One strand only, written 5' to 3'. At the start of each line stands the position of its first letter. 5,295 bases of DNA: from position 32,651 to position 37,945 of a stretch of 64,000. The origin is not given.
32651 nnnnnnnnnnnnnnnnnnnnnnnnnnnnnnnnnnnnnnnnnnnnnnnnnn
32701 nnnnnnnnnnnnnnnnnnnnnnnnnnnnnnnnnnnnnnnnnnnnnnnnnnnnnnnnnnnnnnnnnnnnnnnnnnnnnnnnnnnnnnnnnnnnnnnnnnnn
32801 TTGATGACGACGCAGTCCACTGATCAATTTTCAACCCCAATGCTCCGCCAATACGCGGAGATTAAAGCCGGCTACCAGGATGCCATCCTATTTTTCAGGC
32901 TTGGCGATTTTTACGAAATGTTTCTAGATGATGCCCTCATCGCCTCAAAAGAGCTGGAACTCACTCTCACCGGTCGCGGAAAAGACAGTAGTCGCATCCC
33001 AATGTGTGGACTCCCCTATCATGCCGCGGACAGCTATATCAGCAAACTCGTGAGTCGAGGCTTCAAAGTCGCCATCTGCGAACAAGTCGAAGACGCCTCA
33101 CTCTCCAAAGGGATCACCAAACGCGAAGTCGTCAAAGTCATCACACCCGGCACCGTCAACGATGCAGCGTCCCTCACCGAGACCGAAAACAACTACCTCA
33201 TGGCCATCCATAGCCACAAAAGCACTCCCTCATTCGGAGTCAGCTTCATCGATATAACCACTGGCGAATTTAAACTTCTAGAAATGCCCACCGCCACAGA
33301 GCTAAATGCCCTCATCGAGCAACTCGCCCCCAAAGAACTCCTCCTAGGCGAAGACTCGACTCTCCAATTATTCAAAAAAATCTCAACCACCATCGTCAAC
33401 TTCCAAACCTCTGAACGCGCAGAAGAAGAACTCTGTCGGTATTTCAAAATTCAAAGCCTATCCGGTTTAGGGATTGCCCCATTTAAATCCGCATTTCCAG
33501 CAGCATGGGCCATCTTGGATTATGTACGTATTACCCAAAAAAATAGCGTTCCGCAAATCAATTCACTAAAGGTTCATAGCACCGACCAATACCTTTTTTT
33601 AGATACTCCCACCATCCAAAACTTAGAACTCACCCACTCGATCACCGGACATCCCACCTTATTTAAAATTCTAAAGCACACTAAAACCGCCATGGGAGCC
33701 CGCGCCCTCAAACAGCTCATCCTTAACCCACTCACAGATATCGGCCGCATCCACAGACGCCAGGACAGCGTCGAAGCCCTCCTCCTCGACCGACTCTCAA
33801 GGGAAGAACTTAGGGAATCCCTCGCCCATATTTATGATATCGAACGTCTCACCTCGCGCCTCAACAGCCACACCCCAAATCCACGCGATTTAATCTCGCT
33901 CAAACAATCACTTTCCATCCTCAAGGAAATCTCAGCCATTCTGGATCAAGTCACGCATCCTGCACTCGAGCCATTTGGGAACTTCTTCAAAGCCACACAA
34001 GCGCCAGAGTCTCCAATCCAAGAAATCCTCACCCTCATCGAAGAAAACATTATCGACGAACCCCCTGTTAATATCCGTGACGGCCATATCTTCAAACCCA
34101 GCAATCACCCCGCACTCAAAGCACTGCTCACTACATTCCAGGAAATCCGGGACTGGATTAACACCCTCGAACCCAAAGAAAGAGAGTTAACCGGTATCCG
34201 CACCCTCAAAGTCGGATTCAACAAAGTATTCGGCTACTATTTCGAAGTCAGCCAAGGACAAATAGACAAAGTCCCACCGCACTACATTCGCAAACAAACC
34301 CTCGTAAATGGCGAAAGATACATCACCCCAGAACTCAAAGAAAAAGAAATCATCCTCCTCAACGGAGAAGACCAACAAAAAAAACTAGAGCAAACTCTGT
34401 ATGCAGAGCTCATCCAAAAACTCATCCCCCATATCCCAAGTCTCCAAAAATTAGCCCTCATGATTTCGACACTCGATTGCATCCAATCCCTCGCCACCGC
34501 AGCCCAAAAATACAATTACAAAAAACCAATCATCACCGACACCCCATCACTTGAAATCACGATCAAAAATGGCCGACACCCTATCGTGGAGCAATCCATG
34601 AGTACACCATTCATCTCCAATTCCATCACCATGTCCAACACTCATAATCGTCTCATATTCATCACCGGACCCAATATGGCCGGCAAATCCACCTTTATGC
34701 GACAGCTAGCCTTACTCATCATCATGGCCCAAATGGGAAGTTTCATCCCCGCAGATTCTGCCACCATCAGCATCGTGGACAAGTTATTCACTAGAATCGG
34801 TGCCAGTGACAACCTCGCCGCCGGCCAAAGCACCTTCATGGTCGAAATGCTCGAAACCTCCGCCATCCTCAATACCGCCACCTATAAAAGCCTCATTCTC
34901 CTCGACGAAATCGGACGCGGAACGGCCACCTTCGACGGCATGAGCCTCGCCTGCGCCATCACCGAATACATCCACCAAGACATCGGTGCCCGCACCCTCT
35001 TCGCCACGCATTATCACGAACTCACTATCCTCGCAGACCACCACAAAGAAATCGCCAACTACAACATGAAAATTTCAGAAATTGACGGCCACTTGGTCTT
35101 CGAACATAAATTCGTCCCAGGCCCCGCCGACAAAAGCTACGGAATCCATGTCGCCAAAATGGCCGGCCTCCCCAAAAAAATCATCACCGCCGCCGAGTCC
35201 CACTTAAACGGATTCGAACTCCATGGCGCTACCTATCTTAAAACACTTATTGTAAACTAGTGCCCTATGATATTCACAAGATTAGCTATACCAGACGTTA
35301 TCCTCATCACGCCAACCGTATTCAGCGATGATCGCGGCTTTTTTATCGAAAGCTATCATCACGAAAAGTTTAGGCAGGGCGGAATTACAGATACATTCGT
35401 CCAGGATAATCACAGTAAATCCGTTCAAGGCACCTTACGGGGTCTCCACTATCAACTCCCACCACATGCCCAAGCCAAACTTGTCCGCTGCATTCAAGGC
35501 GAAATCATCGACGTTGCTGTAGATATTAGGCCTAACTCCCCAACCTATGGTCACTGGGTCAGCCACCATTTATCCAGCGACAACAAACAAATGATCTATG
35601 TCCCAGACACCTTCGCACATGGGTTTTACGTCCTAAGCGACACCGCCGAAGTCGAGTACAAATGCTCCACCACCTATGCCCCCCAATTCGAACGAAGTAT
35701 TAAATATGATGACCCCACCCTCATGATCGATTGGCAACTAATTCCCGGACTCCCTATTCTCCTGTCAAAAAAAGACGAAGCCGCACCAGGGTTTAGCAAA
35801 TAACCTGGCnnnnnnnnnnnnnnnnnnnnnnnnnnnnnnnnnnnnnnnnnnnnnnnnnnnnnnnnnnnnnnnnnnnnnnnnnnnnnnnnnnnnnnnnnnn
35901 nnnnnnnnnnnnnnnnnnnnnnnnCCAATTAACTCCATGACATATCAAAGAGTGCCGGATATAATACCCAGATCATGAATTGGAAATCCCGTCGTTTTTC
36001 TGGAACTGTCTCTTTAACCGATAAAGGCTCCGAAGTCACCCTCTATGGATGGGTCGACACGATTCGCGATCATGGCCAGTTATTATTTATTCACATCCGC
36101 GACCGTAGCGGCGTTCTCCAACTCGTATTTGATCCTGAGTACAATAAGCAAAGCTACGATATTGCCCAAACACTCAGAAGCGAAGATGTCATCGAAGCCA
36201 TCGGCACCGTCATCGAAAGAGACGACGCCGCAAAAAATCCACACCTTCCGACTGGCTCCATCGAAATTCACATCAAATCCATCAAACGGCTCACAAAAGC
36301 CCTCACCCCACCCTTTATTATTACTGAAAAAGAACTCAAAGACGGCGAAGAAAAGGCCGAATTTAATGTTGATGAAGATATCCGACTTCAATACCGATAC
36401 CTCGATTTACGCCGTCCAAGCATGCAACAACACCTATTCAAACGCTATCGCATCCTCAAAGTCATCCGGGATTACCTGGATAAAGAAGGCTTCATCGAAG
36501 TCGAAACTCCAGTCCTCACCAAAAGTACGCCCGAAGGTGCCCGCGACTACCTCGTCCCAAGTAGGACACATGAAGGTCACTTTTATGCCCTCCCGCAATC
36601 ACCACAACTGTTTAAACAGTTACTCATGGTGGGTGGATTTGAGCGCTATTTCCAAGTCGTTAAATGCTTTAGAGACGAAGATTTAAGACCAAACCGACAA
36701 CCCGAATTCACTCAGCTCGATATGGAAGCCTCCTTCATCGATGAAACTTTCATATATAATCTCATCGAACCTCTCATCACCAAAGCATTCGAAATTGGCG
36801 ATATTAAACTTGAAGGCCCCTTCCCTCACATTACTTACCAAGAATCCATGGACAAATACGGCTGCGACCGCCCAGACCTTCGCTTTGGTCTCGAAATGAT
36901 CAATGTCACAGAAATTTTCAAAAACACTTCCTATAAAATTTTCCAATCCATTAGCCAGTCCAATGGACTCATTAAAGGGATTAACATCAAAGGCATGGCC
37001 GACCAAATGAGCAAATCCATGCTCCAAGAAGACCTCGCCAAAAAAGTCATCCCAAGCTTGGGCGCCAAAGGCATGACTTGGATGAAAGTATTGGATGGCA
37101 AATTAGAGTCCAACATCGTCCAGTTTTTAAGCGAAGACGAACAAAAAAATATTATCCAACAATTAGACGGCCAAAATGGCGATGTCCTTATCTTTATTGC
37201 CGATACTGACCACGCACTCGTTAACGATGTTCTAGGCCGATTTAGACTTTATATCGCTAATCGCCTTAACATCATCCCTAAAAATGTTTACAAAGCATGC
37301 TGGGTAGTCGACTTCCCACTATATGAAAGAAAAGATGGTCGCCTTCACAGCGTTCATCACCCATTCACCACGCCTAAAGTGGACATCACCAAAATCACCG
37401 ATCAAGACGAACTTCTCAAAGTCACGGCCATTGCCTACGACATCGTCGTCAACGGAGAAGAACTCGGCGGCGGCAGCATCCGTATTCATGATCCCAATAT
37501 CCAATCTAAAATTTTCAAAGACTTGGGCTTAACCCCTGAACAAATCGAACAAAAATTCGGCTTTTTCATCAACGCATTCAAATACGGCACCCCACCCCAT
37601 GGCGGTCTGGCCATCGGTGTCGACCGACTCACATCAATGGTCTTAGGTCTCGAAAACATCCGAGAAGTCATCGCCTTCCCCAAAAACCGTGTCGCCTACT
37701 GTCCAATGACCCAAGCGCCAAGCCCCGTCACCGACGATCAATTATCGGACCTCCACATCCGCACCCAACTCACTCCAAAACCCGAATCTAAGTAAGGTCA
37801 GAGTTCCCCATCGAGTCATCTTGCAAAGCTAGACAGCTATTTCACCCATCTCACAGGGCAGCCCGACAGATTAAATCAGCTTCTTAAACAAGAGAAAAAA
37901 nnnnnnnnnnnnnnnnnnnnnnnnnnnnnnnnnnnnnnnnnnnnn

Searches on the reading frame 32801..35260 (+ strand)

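Call 45: search_protein_families(library=pfam, proteins=[window:32801-35260:+], max_evalue=0.001)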
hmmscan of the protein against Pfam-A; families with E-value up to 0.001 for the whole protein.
window:32801-35260:+ (819 aa): 6 families
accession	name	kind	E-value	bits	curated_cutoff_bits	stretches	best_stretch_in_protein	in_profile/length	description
PF00488.27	MutS_V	-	1.2e-82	276.9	30.2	1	620-805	2-187/188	MutS domain V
PF05192.23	MutS_III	-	1.5e-47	162.9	34.1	1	271-565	2-194/194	MutS domain III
PF01624.25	MutS_I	-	1.4e-44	151.4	20.6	1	12-121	1-111/113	MutS domain I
PF05190.23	MutS_IV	-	8.1e-26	90.6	22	1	436-521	3-88/92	MutS family domain IV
PF05188.22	MutS_II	-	2.6e-24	86.6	25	1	131-253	1-132/133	MutS domain II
PF13173.12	AAA_14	-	0.0004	20.8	27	0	616-706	2-73/129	AAA domain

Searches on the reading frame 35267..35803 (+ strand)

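Call 45: search_protein_families(library=pfam, proteins=[window:35267-35803:+], max_evalue=0.001)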
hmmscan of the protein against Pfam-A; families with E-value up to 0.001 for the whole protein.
window:35267-35803:+ (178 aa): 1 family
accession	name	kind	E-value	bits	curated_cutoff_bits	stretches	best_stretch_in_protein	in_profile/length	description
PF00908.23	dTDP_sugar_isom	-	4.7e-72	241.6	27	1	6-177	2-167/168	dTDP-4-dehydrorhamnose 3,5-epimerase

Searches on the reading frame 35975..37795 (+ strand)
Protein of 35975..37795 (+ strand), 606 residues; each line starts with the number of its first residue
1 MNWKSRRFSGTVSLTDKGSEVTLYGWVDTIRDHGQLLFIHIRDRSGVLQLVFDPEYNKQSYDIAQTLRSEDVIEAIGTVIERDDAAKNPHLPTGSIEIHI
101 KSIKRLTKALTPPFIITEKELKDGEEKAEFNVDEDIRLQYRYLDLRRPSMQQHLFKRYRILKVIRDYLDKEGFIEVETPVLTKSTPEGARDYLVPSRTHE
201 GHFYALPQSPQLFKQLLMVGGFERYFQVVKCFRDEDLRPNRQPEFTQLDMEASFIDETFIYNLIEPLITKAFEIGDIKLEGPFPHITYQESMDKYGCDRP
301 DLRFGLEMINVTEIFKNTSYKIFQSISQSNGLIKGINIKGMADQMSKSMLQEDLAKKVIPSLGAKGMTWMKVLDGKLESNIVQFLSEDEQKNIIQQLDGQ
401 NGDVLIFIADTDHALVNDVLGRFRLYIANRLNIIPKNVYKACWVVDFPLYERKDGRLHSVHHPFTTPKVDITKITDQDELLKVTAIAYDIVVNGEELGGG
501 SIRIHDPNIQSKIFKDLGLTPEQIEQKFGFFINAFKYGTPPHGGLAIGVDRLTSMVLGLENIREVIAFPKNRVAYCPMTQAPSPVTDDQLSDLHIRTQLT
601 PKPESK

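Call 45: search_protein_families(library=pfam, proteins=[window:35975-37795:+], max_evalue=0.001)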
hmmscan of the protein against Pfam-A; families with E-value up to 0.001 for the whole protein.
window:35975-37795:+ (606 aa): 3 families
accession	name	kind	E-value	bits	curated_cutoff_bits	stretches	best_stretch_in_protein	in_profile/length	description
PF00152.25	tRNA-synt_2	-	1.3e-117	392.8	25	1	133-572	1-308/308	tRNA synthetases class II (D, K and N)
PF02938.19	GAD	-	4.1e-19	69.1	23.4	1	324-419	2-94/95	GAD domain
PF01336.31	tRNA_anti-codon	-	1.2e-16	60.8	27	1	21-105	1-74/75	OB-fold nucleic acid binding domain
